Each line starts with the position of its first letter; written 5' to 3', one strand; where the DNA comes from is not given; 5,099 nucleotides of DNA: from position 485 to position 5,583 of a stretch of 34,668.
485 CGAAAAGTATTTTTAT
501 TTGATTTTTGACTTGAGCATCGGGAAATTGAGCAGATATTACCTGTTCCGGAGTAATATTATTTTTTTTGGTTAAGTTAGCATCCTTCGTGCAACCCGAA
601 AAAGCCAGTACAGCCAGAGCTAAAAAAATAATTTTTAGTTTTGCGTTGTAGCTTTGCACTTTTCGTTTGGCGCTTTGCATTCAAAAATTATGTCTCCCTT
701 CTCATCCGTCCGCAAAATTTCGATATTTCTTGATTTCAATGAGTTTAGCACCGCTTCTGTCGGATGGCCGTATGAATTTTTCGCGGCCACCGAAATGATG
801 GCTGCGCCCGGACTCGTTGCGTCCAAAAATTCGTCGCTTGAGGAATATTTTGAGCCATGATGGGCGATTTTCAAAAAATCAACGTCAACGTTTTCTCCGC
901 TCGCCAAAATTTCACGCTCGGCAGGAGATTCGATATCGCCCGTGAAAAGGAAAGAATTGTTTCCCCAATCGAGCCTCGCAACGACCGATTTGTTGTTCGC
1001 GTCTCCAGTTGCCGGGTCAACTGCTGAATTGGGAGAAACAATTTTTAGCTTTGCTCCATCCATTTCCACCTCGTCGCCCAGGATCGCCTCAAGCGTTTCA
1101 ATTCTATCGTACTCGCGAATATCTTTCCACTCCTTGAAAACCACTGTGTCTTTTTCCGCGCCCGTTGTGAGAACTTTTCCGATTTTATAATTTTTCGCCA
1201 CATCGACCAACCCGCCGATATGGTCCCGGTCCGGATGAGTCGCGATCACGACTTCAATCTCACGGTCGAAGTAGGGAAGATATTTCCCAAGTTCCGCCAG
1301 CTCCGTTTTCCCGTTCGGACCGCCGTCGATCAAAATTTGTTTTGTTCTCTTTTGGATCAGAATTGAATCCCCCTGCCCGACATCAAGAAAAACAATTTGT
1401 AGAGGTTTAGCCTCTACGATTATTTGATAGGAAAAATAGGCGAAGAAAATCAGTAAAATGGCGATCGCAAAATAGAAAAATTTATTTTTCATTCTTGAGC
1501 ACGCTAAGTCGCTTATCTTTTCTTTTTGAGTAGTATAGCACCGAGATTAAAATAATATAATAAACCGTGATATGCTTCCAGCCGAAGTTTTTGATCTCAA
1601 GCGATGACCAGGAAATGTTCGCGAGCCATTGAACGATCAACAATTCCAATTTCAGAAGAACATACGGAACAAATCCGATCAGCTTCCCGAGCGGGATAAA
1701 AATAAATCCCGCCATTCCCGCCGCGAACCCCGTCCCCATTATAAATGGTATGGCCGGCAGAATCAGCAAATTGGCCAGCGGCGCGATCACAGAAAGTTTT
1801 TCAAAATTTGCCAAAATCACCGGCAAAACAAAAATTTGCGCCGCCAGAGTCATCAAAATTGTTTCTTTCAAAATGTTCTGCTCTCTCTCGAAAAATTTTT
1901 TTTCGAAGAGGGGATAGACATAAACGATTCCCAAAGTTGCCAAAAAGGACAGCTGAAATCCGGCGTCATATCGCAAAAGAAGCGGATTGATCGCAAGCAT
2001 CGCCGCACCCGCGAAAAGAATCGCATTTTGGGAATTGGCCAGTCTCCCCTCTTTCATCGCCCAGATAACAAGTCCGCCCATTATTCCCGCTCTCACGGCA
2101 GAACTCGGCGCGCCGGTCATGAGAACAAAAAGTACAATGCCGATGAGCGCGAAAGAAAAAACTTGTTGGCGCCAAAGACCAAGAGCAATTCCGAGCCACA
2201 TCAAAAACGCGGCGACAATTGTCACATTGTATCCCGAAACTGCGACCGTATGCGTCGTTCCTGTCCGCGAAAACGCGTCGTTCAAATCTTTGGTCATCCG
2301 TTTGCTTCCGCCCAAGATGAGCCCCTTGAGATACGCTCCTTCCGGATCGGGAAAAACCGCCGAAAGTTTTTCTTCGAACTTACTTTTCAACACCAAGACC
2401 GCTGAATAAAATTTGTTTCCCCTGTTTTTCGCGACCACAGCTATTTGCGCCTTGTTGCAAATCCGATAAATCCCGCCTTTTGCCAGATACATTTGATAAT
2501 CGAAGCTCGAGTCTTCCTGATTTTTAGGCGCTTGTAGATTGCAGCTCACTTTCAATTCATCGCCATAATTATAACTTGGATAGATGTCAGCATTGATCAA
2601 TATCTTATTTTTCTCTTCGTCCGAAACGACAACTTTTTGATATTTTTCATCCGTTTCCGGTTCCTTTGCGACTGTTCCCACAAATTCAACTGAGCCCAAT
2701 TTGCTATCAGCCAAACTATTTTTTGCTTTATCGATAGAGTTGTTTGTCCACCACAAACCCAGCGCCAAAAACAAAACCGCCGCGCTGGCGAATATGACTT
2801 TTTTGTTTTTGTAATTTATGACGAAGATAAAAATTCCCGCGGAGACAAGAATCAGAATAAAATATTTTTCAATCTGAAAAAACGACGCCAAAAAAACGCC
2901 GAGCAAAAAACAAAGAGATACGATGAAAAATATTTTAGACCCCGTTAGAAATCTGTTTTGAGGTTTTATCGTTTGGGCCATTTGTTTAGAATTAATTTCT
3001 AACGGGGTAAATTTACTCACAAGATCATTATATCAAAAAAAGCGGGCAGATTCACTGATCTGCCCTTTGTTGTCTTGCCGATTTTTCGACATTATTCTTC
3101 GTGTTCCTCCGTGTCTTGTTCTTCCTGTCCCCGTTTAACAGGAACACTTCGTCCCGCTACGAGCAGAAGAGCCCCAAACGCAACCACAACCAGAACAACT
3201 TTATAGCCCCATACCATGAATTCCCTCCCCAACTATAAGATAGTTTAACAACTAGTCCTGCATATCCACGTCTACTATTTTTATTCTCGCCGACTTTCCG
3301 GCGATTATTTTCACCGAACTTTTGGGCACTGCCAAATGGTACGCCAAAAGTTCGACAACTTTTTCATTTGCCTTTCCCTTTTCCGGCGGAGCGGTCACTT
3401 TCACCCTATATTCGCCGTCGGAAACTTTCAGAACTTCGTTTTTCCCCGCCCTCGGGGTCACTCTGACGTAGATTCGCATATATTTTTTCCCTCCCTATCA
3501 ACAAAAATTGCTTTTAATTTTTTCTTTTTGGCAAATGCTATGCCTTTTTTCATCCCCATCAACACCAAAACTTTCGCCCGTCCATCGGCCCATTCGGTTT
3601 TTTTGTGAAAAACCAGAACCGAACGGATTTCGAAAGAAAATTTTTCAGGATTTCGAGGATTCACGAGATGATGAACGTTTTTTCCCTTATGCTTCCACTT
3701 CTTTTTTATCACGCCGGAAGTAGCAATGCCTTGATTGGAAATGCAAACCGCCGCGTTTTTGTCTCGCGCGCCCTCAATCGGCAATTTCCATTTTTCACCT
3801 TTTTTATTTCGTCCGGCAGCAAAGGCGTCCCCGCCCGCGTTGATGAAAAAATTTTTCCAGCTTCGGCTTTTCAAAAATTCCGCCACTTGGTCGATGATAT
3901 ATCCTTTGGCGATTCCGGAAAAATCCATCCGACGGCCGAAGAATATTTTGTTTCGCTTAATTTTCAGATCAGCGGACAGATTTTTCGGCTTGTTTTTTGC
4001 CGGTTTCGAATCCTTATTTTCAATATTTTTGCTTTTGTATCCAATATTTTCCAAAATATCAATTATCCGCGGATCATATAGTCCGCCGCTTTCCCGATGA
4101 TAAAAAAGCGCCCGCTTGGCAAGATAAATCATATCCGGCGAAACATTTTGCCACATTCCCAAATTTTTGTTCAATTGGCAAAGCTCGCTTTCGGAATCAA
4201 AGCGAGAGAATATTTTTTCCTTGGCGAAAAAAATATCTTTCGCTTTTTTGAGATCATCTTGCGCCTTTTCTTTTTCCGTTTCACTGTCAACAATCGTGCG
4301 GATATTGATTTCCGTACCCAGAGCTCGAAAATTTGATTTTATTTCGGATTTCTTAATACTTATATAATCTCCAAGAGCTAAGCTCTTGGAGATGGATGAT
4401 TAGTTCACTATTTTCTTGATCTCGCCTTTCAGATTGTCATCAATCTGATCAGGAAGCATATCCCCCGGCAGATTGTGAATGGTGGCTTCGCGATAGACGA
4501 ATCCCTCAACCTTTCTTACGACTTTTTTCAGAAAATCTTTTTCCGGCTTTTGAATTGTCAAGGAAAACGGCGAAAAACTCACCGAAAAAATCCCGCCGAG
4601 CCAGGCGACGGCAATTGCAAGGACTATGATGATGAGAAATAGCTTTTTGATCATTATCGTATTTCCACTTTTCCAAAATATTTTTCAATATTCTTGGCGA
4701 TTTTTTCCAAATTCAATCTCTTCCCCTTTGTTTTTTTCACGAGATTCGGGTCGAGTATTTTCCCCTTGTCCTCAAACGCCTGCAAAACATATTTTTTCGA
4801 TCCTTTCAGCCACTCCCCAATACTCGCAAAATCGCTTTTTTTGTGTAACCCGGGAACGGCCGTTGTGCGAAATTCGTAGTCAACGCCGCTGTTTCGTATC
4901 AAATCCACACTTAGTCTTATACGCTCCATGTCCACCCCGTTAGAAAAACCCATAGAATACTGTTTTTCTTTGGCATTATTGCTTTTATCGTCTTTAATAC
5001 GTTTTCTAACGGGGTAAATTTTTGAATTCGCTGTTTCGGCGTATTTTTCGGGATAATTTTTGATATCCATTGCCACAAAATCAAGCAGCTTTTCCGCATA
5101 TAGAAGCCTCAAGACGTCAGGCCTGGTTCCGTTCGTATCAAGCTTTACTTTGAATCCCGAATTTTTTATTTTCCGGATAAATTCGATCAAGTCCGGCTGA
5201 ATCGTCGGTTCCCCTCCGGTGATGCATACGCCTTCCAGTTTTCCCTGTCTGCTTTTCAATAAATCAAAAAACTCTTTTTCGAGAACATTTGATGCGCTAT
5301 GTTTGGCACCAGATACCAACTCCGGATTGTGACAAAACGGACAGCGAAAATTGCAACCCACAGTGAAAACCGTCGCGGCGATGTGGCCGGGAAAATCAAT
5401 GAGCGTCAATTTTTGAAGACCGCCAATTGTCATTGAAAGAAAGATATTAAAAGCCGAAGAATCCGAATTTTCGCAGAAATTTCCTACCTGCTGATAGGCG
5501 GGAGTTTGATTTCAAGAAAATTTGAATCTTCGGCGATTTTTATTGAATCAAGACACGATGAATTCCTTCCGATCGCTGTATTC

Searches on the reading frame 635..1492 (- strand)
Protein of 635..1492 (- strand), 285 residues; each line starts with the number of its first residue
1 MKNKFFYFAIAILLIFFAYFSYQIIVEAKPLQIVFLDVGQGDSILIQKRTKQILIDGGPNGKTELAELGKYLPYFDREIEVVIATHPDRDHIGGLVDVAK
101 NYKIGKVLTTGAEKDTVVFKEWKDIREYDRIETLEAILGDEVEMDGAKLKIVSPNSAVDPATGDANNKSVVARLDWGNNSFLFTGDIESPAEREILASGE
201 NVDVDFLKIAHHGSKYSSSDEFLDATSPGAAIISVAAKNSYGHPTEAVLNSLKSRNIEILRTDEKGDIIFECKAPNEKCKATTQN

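Call 26: search_protein_families(library=pfam, proteins=[window:635-1492:-], max_evalue=0.001)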
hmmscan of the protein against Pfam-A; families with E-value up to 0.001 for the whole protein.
window:635-1492:- (285 aa): 2 families
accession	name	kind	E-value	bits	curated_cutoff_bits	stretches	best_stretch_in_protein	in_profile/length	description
PF00753.33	Lactamase_B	-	1.2e-17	65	22.7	1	37-235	2-194/196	Metallo-beta-lactamase superfamily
PF12706.13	Lactamase_B_2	-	1.2e-05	25.4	27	1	52-210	2-165/200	Beta-lactamase superfamily domain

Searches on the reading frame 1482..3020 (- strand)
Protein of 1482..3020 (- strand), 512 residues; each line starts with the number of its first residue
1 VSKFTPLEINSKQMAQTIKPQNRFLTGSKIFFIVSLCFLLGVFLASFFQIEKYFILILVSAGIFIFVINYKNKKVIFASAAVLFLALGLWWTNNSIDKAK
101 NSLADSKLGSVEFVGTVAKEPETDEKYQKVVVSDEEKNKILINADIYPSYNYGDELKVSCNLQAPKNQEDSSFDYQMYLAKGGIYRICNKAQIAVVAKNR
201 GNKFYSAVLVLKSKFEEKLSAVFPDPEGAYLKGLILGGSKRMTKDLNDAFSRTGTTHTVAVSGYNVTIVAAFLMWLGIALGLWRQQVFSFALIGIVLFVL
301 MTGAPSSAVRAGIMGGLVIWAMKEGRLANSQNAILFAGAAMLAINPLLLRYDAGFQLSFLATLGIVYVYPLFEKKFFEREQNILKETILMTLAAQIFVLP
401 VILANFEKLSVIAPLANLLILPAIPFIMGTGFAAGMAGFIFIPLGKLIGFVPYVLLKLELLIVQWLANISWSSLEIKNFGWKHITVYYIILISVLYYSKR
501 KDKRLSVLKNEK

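Call 26: search_protein_families(library=pfam, proteins=[window:1482-3020:-], max_evalue=0.001)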
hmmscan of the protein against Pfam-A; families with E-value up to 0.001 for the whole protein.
window:1482-3020:- (512 aa): 2 families
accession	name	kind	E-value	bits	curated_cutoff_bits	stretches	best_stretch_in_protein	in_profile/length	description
PF03772.21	Competence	-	1.4e-56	192.3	23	1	234-500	1-269/270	Competence protein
PF13567.11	DUF4131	-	7.6e-15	55.4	31.6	1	52-186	7-155/165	Domain of unknown function (DUF4131)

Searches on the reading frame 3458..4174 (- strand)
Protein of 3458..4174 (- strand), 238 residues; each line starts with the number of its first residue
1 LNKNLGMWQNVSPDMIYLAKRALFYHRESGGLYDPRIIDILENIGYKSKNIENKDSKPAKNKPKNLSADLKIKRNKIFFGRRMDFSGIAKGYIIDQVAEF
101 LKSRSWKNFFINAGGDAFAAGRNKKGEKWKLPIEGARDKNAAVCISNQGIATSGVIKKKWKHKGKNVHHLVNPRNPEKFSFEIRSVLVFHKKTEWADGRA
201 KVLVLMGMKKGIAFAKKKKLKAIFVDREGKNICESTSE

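Call 26: search_protein_families(library=pfam, proteins=[window:3458-4174:-], max_evalue=0.001)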
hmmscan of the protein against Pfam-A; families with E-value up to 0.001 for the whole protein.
window:3458-4174:- (238 aa): 1 family
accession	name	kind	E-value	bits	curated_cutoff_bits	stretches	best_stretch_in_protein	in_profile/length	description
PF02424.20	ApbE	-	4.9e-41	141.4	25.6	1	2-224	41-266/266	ApbE family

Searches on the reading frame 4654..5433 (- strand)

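Call 26: search_protein_families(library=pfam, proteins=[window:4654-5433:-], max_evalue=0.001)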
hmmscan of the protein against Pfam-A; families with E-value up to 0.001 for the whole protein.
window:4654-5433:- (259 aa): 2 families
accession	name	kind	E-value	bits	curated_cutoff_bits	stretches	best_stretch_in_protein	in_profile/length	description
PF04055.27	Radical_SAM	-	2.1e-20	74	29.5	1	22-146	2-120/166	Radical SAM superfamily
PF13353.11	Fer4_12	-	3.1e-10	40.9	22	1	20-122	8-111/137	4Fe-4S single cluster domain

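Call 85: search_protein_families(library=ncbifam, proteins=[window:4654-5433:-], max_evalue=0.01)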
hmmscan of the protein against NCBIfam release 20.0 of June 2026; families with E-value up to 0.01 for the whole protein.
window:4654-5433:- (259 aa): 58 families (the best 25 are shown)
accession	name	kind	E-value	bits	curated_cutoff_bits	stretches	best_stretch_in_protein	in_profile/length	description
TIGR02495.1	NrdG2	equivalog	5.6e-58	195.5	131.15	1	3-220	2-192/193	anaerobic ribonucleoside-triphosphate reductase activating protein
TIGR02493.1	PFLA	equivalog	1.7e-16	60.3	231.75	1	7-150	6-153/235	pyruvate formate-lyase-activating protein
TIGR04041.1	activase_YjjW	hypoth_equivalog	4.3e-16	59.2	250.2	2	52-131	95-174/276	YjjW family glycine radical enzyme activase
TIGR02494.1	PFLE_PFLC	subfamily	2.9e-14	53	174.35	2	5-43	3-40/293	glycyl-radical enzyme activating protein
TIGR04317.1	W_rSAM_matur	equivalog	9.5e-13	48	380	1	24-153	11-143/349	tungsten cofactor oxidoreductase radical SAM maturase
TIGR02668.1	moaA_archaeal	equivalog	4.8e-12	45.5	325.25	1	24-104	17-96/303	GTP 3',8-cyclase MoaA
TIGR03963.1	rSAM_QueE_Clost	equivalog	2.8e-11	43.5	260.1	1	16-126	18-124/219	putative 7-carboxy-7-deazaguanine synthase QueE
NF038283.1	viperin_w_prok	equivalog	6.1e-11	42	180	1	24-122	9-112/281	viperin family antiviral radical SAM protein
NF043069.1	T4HPD_activ_SAM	equivalog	6.6e-11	42.1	425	2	3-39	4-39/299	trans-4-hydroxy-L-proline dehydratase activase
TIGR04003.1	rSAM_BssD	equivalog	9.4e-11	41.4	496.45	1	3-39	3-38/314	[benzylsuccinate synthase]-activating enzyme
TIGR02666.1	moaA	equivalog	1.5e-10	40.6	284.05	1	26-103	19-101/336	GTP 3',8-cyclase MoaA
NF048010.1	SfplDhtActHpsHDes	equivalog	1.6e-10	40.3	430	2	47-131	114-198/298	(2S)-3-sulfopropanediol dehydratase activating enzyme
NF045646.2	rSAM_Se_TrsS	equivalog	3.7e-10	38.9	490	1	24-104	93-172/441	radical SAM (seleno)protein TrsS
TIGR02491.1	NrdG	equivalog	5e-10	39.5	126.1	1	8-91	7-92/154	anaerobic ribonucleoside-triphosphate reductase activating protein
NF001199.0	PRK00164.2-1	equivalog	8.6e-10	38.2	231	1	24-110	19-104/308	GTP 3',8-cyclase MoaA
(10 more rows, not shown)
